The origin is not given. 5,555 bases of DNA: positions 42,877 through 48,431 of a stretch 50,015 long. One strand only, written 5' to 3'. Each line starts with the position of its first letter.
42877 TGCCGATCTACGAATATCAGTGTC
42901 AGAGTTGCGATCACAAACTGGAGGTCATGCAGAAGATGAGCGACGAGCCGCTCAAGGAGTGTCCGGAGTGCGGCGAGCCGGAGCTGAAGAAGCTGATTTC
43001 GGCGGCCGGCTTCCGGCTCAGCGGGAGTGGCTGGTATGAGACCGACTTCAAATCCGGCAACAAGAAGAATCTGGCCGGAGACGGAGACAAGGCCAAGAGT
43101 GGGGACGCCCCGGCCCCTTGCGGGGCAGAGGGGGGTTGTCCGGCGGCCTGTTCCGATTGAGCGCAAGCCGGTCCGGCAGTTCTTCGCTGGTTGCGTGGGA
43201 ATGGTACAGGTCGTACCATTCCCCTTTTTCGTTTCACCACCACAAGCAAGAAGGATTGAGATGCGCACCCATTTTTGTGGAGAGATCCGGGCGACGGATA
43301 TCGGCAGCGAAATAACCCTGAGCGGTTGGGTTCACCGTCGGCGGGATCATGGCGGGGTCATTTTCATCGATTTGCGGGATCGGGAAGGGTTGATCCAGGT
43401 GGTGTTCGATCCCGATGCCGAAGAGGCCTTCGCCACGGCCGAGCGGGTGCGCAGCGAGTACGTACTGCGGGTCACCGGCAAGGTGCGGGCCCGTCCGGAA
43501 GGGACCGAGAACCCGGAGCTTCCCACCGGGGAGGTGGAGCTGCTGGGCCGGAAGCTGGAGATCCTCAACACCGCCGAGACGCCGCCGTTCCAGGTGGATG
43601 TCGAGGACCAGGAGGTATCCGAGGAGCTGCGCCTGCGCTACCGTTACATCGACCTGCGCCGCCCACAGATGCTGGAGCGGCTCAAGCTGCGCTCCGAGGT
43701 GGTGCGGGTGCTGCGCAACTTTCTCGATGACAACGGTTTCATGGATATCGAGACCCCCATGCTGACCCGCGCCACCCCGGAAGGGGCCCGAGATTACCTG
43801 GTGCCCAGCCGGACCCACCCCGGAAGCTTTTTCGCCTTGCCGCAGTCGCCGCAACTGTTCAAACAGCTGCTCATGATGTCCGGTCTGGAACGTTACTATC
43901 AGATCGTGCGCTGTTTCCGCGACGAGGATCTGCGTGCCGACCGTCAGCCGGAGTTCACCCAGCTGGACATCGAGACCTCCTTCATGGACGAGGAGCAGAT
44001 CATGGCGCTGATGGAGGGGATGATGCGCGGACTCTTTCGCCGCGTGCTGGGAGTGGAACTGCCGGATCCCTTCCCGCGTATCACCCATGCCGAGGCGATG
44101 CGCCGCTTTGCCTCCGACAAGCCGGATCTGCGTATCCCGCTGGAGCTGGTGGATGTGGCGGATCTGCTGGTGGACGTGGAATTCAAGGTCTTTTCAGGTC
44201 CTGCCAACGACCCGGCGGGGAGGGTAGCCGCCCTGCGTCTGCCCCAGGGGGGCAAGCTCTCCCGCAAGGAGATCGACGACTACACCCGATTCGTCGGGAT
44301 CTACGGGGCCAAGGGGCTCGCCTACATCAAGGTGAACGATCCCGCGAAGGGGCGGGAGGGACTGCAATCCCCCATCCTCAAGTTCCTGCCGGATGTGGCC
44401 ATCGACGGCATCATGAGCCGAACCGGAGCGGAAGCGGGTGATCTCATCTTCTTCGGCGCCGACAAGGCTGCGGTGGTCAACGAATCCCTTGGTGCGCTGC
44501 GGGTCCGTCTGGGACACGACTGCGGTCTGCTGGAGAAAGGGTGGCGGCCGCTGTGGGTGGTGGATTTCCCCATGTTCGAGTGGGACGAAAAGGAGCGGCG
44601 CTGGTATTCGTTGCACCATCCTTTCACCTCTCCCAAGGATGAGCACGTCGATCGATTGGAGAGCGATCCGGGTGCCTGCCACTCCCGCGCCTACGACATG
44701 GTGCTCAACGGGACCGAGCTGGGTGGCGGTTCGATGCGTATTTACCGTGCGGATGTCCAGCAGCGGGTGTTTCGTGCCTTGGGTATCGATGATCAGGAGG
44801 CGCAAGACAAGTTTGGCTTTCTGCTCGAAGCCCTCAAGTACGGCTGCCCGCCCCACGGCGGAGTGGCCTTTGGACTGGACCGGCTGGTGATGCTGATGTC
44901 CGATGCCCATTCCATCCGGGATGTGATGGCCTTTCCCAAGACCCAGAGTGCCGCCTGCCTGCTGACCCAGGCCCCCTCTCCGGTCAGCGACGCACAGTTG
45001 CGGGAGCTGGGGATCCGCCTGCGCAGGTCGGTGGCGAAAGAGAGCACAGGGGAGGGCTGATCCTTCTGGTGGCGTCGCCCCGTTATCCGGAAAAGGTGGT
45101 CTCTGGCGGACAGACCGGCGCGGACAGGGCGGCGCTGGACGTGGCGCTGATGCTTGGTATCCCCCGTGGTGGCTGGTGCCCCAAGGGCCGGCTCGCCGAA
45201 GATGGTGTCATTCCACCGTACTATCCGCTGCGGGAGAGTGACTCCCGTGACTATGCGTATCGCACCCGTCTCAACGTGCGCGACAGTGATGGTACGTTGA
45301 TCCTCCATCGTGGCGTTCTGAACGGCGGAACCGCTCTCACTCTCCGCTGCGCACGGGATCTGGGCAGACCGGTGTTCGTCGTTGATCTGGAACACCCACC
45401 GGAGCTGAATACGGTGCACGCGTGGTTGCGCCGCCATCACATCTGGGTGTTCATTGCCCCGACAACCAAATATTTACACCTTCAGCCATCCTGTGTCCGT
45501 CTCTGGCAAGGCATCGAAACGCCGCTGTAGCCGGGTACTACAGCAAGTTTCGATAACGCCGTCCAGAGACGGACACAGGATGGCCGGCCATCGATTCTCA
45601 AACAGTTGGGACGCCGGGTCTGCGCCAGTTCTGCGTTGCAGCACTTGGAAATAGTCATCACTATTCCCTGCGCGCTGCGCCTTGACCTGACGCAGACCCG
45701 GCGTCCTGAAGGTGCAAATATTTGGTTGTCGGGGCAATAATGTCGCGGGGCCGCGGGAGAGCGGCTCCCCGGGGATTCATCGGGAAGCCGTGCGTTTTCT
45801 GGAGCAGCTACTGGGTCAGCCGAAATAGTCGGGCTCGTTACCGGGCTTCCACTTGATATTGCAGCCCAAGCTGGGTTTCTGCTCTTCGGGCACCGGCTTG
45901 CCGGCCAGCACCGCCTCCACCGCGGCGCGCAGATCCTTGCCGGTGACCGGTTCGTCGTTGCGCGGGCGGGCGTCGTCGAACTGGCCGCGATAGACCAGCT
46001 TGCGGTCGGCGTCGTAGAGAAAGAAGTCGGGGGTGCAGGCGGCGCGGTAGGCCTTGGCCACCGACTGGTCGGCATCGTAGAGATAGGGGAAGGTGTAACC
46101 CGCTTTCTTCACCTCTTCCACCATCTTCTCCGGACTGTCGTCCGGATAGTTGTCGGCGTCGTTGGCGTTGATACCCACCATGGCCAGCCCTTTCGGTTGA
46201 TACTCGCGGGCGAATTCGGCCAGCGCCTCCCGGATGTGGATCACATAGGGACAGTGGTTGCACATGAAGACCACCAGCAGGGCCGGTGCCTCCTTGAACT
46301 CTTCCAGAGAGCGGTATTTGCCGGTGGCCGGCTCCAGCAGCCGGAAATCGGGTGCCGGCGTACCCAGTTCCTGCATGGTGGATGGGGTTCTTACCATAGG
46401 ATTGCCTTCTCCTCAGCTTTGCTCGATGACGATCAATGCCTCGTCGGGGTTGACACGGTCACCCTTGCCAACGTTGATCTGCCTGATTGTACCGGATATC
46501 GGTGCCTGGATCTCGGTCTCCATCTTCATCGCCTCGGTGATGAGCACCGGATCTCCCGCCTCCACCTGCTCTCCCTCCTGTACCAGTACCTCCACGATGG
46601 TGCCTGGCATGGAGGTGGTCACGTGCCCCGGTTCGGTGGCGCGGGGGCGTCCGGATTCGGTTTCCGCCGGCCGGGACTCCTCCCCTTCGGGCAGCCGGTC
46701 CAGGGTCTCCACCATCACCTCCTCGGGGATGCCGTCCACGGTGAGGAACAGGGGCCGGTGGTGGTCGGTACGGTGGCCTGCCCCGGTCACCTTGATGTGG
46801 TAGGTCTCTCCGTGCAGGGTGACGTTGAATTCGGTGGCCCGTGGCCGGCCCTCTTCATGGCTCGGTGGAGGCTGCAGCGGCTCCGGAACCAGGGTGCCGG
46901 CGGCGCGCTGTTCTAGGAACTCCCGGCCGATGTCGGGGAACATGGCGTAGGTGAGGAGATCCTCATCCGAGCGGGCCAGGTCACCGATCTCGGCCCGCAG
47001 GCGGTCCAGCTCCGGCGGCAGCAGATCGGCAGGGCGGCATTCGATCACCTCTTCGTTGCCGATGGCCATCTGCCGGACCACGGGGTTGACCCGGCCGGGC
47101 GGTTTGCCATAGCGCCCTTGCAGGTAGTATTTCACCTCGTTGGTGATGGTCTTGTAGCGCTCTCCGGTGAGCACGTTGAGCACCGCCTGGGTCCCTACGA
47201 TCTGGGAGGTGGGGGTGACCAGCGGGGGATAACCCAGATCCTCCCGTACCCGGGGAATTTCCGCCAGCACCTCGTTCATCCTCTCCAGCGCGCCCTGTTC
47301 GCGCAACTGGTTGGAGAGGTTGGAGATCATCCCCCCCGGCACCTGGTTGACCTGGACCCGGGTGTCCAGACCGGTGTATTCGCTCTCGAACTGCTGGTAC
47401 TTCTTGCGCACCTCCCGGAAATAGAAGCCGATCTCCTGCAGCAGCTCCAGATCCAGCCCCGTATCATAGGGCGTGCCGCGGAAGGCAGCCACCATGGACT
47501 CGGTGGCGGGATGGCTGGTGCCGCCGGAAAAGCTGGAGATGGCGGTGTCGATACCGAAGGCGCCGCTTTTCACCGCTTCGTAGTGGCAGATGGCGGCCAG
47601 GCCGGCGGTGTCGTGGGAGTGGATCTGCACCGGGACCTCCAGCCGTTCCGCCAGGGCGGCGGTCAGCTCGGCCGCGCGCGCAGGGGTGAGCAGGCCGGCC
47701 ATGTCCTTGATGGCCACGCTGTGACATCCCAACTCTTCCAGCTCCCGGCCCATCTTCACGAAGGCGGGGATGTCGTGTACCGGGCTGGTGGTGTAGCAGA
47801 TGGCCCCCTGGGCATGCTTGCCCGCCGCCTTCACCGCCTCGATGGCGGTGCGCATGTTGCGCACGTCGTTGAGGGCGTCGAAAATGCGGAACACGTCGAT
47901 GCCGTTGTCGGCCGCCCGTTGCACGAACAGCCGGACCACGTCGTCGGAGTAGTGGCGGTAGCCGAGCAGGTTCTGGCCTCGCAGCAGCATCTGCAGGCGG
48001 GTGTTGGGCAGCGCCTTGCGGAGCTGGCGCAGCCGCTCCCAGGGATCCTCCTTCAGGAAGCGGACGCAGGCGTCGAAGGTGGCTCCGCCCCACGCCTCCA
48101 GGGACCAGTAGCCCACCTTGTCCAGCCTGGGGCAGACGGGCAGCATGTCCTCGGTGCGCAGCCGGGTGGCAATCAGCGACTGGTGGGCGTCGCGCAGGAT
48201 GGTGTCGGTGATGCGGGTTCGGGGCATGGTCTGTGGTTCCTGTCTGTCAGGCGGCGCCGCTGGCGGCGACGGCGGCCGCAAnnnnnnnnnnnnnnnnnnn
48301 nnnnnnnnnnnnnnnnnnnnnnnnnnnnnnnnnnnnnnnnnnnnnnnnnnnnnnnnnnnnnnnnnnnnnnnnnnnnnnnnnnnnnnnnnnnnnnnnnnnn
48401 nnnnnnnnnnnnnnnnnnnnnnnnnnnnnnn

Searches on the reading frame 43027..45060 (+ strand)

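Call 11: search_protein_families(library=pfam, proteins=[window:43027-45060:+])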
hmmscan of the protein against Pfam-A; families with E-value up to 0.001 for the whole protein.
window:43027-45060:+ (677 aa): 4 families
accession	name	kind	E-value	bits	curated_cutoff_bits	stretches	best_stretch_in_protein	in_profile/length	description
PF00152.25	tRNA-synt_2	-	3.2e-124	414.4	25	1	198-640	1-308/308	tRNA synthetases class II (D, K and N)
PF02938.19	GAD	-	3.3e-25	88.6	23.4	1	389-488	1-95/95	GAD domain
PF01336.31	tRNA_anti-codon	-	1.6e-20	73.3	27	1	96-180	1-75/75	OB-fold nucleic acid binding domain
PF01409.25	tRNA-synt_2d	-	0.00024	21.1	19.8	0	289-344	104-157/246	tRNA synthetases class II core domain (F)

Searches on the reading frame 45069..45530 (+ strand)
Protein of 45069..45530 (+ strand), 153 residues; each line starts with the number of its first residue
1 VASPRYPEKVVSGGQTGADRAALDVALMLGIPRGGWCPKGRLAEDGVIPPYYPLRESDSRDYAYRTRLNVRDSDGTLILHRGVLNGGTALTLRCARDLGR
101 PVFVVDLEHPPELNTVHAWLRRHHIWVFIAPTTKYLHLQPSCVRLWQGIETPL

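Call 11: search_protein_families(library=pfam, proteins=[window:45069-45530:+])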
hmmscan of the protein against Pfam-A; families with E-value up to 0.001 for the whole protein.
window:45069-45530:+ (153 aa): 2 families
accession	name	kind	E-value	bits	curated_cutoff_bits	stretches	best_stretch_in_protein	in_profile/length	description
PF12694.12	cpYpsA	-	8.1e-47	159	26.2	1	10-127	1-119/145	Circularly permutated YpsA SLOG family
PF02481.21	DNA_processg_A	-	4.6e-05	23.1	29.6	0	45-110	128-192/212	DNA recombination-mediator protein A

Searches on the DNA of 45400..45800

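Call 18: search_rna_families(source=window, start=45400, end=45800, threshold=evalue, max_evalue=10)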
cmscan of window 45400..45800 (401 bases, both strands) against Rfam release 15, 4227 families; matches with E-value up to 10: 4.
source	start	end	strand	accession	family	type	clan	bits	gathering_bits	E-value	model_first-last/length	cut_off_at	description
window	45602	45713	+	RF03891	mir-2545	Gene; miRNA;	-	22.1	94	0.092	1-118/118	no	mir-2545 microRNA precursor family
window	45433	45486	-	RF01839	eeev_FSE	Cis-reg; frameshift_element;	-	14.8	80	2.5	1-73/73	no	eastern equine encephalitis ribosomal frameshift element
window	45663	45768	+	RF00195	RsmY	Gene; sRNA;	CL00106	11.5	57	1.8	1-121/121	no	RsmY RNA family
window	45400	45421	+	RF01986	ZEB2_AS1_3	Gene; lncRNA;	-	11.4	55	5.1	79-100/100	5'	ZEB2 antisense RNA 1 conserved region 3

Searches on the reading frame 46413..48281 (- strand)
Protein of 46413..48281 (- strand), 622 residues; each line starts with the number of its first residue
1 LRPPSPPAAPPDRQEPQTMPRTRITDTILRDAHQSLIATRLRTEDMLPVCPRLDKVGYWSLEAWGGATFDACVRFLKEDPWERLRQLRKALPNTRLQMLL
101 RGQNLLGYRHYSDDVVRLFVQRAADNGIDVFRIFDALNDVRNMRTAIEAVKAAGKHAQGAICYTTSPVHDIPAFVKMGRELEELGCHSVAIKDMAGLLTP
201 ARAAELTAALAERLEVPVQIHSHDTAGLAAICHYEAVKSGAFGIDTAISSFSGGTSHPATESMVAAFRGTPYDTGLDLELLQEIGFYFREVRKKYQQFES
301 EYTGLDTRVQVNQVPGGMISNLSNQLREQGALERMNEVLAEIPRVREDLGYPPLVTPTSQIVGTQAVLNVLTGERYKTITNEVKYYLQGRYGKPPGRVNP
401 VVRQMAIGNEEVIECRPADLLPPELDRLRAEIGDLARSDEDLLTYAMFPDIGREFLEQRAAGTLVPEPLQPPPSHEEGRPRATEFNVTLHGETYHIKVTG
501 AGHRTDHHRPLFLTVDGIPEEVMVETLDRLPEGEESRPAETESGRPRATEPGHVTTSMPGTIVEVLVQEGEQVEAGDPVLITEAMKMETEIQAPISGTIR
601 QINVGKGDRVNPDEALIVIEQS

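Call 11: search_protein_families(library=pfam, proteins=[window:46413-48281:-])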
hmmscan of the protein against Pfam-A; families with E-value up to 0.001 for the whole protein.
window:46413-48281:- (622 aa): 9 families
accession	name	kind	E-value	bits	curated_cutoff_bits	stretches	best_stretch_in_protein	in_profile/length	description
PF02436.23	PYC_OADA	-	8.4e-61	205.6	27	1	309-496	1-199/201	Conserved carboxylase domain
PF00364.28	Biotin_lipoyl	-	3.4e-17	62.5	22.1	1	553-619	2-73/73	Biotin-requiring enzyme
PF00682.25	HMGL-like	-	1.1e-15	58.2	29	1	23-284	3-256/260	HMGL-like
PF13533.13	Biotin_lipoyl_2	-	2.9e-11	43.4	29.8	1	590-620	2-32/32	Biotin-lipoyl like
PF13437.12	HlyD_3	-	7.1e-06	27.1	22.2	0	591-620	2-31/106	HlyD family secretion protein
PF16576.10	HlyD_D23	-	9e-05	22.3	30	0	584-620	104-140/214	Barrel-sandwich domain of CusB or HlyD membrane-fusion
PF05896.17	NQRA_N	-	9.5e-05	23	25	1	556-606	33-82/94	NqrA N-terminal barrel-sandwich hybrid domain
PF01597.25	GCV_H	-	0.00012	22.4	22.2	1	555-604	26-76/122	Glycine cleavage H-protein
PF13375.12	RnfC_N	-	0.00035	21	25.6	0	560-611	39-89/101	RnfC Barrel sandwich hybrid domain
